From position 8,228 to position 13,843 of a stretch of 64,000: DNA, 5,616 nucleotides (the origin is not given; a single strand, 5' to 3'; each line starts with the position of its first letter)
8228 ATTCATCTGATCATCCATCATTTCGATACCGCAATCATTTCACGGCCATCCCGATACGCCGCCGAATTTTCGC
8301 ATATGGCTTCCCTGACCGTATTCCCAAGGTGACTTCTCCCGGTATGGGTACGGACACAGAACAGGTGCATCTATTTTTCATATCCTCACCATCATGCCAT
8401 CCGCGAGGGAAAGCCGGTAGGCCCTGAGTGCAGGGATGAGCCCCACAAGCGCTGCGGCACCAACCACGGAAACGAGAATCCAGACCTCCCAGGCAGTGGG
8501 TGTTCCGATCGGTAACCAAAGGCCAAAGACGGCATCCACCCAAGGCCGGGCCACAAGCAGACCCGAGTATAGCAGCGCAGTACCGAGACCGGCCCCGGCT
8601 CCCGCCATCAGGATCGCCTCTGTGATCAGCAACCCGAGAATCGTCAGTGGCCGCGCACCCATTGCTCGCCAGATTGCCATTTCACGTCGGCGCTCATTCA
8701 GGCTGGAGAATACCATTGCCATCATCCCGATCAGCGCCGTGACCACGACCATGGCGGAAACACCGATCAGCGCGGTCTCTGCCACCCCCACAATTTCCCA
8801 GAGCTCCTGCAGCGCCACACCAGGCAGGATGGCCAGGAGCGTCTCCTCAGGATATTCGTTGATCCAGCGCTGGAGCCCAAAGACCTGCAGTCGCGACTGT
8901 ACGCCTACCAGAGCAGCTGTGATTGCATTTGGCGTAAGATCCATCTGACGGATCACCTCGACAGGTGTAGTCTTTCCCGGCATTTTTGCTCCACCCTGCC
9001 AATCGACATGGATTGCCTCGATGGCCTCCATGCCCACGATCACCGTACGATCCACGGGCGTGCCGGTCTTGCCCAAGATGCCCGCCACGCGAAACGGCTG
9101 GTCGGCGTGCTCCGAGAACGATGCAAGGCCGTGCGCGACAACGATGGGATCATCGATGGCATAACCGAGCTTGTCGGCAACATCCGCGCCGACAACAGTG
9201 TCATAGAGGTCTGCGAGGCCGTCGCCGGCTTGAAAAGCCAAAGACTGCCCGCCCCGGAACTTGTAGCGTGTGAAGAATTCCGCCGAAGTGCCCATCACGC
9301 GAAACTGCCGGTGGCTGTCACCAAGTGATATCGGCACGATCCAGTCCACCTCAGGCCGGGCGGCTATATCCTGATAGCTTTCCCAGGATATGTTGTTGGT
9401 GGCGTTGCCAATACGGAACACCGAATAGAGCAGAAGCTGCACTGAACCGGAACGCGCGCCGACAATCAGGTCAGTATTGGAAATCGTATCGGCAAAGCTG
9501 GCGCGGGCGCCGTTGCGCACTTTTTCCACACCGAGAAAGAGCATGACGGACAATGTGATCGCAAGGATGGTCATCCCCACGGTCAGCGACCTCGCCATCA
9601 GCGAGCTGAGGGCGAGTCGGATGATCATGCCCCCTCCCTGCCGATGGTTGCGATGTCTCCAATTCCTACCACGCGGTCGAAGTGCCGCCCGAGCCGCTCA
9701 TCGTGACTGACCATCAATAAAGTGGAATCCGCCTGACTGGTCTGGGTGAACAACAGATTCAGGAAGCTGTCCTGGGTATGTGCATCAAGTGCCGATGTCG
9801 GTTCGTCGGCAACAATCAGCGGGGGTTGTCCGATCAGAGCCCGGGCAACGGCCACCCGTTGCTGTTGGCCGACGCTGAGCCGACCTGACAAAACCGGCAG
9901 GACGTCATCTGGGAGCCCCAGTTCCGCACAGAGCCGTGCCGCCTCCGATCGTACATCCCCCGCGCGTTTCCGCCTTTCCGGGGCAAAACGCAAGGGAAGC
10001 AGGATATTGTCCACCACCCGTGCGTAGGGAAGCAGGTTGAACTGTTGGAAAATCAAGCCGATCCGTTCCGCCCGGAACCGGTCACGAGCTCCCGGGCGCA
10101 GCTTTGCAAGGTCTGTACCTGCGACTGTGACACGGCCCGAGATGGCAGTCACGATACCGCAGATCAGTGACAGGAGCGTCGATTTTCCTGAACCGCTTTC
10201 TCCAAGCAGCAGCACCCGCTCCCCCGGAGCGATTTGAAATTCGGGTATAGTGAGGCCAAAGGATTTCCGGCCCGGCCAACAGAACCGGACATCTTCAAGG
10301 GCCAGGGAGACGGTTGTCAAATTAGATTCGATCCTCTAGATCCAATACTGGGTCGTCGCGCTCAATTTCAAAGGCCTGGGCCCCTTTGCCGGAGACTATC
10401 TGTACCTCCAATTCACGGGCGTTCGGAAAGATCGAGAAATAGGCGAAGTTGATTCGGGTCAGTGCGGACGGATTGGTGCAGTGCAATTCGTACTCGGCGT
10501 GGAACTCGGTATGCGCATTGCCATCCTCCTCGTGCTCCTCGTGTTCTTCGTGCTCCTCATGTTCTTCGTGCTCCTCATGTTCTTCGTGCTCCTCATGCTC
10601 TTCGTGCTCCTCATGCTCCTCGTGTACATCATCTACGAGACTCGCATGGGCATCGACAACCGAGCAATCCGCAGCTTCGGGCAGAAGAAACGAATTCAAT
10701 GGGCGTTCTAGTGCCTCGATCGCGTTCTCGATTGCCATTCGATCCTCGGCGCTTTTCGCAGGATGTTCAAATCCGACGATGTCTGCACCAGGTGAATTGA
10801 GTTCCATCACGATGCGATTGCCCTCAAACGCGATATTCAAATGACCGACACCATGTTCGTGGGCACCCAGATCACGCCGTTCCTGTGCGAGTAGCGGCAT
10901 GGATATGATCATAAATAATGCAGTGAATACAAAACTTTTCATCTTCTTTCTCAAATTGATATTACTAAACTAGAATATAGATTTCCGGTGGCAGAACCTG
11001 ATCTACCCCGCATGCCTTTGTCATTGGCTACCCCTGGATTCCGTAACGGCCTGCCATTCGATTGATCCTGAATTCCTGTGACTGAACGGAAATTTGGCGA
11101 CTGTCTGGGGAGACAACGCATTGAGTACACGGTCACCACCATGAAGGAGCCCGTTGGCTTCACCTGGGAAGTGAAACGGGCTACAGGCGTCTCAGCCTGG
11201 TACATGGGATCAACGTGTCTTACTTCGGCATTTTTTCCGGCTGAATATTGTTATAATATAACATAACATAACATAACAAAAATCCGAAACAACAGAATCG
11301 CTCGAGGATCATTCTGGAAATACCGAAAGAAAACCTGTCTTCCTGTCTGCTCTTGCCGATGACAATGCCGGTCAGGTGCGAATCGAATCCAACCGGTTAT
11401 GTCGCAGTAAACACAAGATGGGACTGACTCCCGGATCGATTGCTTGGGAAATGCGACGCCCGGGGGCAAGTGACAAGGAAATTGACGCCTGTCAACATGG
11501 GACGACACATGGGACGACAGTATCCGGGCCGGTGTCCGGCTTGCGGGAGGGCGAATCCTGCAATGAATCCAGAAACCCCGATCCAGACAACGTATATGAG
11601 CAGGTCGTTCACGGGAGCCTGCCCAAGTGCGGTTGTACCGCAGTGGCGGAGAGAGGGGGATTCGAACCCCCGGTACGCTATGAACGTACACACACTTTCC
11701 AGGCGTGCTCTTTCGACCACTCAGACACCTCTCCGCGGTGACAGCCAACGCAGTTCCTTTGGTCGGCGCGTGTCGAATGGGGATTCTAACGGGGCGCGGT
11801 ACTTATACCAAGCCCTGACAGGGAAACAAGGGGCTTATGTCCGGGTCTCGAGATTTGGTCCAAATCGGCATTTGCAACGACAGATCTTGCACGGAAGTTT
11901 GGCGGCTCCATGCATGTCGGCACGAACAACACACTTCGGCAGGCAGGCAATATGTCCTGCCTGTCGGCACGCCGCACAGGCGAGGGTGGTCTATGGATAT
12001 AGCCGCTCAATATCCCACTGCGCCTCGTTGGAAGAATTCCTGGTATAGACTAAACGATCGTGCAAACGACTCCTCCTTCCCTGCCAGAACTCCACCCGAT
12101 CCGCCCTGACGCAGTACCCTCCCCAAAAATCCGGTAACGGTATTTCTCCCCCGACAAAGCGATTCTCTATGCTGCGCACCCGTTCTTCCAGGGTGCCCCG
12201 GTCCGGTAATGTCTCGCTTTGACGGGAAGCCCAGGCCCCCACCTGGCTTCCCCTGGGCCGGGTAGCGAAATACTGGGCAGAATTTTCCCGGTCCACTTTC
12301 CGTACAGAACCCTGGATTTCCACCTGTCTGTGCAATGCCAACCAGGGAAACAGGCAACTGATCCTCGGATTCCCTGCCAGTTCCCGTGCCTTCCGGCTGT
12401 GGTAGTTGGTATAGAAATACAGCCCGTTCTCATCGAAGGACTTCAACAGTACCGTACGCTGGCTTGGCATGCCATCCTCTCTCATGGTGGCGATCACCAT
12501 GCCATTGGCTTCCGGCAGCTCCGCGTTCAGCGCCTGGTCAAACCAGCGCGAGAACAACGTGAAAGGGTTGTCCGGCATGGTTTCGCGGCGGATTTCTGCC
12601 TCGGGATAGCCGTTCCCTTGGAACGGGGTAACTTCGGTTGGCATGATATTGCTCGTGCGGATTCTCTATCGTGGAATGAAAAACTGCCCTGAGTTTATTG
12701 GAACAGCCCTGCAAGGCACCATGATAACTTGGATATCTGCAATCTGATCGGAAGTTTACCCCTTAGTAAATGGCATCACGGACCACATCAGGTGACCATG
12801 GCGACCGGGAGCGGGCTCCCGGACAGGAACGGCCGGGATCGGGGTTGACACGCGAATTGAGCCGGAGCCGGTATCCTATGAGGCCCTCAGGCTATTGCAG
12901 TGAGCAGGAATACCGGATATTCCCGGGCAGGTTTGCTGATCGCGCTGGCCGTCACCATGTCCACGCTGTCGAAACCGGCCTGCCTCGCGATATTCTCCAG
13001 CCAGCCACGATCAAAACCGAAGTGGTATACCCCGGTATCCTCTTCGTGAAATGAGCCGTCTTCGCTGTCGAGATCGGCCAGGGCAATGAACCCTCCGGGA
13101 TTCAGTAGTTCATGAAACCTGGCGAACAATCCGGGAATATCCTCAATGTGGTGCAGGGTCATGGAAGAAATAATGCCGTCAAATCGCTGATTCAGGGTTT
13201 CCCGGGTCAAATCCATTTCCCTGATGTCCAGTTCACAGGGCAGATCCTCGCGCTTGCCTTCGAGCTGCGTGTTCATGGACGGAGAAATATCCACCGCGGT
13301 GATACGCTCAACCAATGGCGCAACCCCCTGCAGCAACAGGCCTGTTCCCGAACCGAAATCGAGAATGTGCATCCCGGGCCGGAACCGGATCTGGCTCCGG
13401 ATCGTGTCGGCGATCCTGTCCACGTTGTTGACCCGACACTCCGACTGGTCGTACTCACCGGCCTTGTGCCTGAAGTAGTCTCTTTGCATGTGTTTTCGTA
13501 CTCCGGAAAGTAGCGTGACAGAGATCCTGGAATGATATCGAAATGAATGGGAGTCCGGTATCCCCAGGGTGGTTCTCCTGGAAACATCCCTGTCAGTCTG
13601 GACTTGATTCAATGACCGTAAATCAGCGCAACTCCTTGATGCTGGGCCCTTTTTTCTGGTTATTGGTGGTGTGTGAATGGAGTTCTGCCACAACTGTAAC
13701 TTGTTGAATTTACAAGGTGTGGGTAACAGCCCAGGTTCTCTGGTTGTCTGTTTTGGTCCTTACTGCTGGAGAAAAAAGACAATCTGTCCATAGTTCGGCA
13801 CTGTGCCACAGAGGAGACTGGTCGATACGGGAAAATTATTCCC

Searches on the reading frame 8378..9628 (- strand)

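Call 75: search_protein_families(library=pfam, proteins=[window:8378-9628:-], max_evalue=0.001)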
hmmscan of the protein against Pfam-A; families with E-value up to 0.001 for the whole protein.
window:8378-9628:- (416 aa): 2 families
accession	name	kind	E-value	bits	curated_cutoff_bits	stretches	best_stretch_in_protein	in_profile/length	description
PF12704.14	MacB_PCD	-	3.6e-13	50.7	27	1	19-203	3-176/207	MacB-like periplasmic core domain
PF02687.27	FtsX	-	1e-10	42.2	25.5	1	290-407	3-119/120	FtsX-like permease C-terminal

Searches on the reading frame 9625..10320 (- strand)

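Call 75: search_protein_families(library=pfam, proteins=[window:9625-10320:-], max_evalue=0.001)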
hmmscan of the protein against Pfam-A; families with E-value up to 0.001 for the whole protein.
window:9625-10320:- (231 aa): 4 families
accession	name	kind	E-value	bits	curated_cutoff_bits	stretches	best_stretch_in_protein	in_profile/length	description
PF00005.33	ABC_tran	-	6.3e-31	108.2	25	1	27-176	5-137/137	ABC transporter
PF13304.12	AAA_21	-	2.1e-05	25.2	27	0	136-207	226-299/304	AAA domain, putative AbiEii toxin, Type IV TA system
PF13555.12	AAA_29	-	0.00016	21.8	27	1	28-50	17-39/61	P-loop containing region of AAA domain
PF02463.25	SMC_N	-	0.00035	20.5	40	0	148-220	137-211/220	RecF/RecN/SMC N terminal domain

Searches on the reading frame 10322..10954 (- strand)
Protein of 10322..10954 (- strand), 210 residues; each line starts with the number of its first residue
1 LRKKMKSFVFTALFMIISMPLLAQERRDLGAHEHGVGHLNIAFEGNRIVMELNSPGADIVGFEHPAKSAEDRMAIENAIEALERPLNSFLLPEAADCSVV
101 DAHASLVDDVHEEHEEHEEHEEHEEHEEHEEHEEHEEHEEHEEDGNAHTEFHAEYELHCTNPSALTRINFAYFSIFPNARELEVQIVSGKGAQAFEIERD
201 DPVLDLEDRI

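Call 75: search_protein_families(library=pfam, proteins=[window:10322-10954:-], max_evalue=0.001)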
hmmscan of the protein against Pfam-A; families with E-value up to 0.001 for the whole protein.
window:10322-10954:- (210 aa): 1 family
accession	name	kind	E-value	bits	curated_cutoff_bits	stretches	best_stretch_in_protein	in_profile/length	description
PF10986.14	ZrgA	-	2.4e-51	174.4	27.4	1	31-206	1-161/161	ZrgA family zinc uptake protein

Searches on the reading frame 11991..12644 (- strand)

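Call 75: search_protein_families(library=pfam, proteins=[window:11991-12644:-], max_evalue=0.001)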
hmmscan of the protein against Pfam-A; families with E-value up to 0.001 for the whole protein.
window:11991-12644:- (217 aa): 3 families
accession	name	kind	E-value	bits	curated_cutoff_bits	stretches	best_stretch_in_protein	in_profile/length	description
PF01243.27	PNPOx_N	-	2.7e-26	92.7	28.1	1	36-160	2-117/120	Pyridoxamine 5'-phosphate oxidase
PF10590.14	PNP_phzG_C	-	2.6e-20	72.5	27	1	174-217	1-42/42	Pyridoxine 5'-phosphate oxidase C-terminal dimerisation region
PF12766.13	Pyridox_oxase_2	-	4.3e-06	27.7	26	1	34-115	7-97/100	Pyridoxamine 5'-phosphate oxidase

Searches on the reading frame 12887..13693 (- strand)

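Call 11: search_protein_families(library=pfam, proteins=[window:12887-13693:-], max_evalue=0.001)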
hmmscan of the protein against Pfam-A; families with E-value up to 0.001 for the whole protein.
window:12887-13693:- (268 aa): 7 families
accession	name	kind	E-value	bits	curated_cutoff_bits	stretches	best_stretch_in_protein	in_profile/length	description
PF13489.12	Methyltransf_23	-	8.7e-17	61.8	27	1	103-216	19-130/164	Methyltransferase domain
PF08241.18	Methyltransf_11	-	2.5e-15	57.3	21.2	1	111-204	1-94/95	Methyltransferase domain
PF13649.12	Methyltransf_25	-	2.7e-15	57.3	27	1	110-201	1-97/97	Methyltransferase domain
PF08242.18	Methyltransf_12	-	3e-15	57.2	30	1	111-203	1-98/98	Methyltransferase domain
PF13847.12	Methyltransf_31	-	4.2e-09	36.7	27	1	106-211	3-115/145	Methyltransferase domain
PF05401.17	NodS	-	8.9e-05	22.9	24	1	92-194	29-130/201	Nodulation protein S (NodS)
PF02353.26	CMAS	-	0.00026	20.8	27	1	96-208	52-167/273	Mycolic acid cyclopropane synthetase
